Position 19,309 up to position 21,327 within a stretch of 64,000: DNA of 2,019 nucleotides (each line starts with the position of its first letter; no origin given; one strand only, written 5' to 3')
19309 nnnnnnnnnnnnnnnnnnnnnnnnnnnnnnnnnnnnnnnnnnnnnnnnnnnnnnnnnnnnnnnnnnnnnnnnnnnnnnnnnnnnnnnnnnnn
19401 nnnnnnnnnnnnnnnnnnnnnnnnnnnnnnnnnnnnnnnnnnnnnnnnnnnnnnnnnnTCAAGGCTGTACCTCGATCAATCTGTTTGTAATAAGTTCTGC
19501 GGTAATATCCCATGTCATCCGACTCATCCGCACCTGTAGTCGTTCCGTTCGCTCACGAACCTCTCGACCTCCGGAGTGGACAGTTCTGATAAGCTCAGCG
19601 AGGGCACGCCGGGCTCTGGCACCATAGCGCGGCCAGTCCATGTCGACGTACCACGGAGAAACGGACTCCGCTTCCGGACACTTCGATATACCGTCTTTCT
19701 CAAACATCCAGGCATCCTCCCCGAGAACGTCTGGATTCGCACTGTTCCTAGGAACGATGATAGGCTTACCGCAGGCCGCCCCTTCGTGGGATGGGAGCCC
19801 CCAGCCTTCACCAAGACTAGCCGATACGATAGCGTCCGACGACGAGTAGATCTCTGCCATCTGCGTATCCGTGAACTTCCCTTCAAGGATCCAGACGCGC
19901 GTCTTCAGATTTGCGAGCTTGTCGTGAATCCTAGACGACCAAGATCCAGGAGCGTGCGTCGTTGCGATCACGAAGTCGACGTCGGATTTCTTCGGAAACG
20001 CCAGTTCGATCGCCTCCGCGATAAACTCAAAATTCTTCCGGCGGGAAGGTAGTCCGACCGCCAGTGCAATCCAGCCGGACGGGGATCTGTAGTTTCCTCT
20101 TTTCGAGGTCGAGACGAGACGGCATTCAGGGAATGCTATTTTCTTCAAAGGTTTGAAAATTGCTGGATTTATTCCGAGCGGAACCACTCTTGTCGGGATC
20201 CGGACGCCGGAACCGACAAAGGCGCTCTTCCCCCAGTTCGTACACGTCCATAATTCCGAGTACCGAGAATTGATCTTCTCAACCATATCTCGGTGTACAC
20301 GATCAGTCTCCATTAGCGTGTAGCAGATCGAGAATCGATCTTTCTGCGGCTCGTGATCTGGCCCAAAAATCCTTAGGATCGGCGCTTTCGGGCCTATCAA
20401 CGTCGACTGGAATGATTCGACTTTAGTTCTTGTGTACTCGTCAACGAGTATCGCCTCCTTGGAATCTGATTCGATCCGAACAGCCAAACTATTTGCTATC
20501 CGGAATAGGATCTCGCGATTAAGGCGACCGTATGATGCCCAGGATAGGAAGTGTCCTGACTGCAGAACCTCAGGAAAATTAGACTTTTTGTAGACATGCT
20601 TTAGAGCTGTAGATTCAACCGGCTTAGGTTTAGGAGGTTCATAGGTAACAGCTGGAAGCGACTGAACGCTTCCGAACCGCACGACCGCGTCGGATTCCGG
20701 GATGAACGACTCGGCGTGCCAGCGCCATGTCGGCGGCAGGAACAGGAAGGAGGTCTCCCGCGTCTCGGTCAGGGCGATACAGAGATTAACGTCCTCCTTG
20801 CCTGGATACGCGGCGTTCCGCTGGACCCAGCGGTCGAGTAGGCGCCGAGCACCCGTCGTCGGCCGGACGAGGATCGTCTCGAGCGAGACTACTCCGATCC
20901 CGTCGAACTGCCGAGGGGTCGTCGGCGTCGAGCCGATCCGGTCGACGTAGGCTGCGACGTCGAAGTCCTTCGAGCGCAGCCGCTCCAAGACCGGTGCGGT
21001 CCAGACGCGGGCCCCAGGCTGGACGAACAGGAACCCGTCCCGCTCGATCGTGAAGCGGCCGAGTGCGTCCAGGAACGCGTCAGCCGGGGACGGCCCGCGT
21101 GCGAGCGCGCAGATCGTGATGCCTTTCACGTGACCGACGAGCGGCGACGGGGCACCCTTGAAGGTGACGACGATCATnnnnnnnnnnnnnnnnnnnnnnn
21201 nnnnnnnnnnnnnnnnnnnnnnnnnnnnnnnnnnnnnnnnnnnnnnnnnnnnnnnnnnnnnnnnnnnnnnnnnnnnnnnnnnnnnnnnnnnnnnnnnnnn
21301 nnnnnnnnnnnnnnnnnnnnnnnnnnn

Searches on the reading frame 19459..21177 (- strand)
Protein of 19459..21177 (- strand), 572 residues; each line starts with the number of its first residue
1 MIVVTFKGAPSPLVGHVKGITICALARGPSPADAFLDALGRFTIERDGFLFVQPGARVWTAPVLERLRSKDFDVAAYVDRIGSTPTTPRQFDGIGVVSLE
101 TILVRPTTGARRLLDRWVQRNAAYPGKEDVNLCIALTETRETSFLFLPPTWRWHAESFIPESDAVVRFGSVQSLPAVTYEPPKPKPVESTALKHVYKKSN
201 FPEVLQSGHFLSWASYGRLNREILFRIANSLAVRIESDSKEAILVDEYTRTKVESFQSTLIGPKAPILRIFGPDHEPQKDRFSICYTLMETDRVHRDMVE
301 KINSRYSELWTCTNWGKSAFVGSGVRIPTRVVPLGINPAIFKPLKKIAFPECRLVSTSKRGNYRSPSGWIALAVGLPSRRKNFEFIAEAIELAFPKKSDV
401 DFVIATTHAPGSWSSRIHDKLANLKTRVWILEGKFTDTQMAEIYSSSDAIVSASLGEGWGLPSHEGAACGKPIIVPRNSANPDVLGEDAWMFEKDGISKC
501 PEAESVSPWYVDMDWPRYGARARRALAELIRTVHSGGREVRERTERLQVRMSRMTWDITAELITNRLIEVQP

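Call 10: search_protein_families(library=pfam, proteins=[window:19459-21177:-], max_evalue=0.01)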
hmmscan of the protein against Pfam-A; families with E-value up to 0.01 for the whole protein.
window:19459-21177:- (572 aa): 3 families
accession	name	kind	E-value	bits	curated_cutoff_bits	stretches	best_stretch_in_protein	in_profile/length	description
PF13692.12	Glyco_trans_1_4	-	8.2e-12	46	27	1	373-494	6-126/142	Glycosyl transferases group 1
PF00534.26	Glycos_transf_1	-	2.2e-08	34.3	26.4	1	368-488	15-134/172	Glycosyl transferases group 1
PF20706.3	GT4-conflict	-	5.4e-06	26.1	26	1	380-561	211-383/385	Family 4 Glycosyltransferase in conflict systems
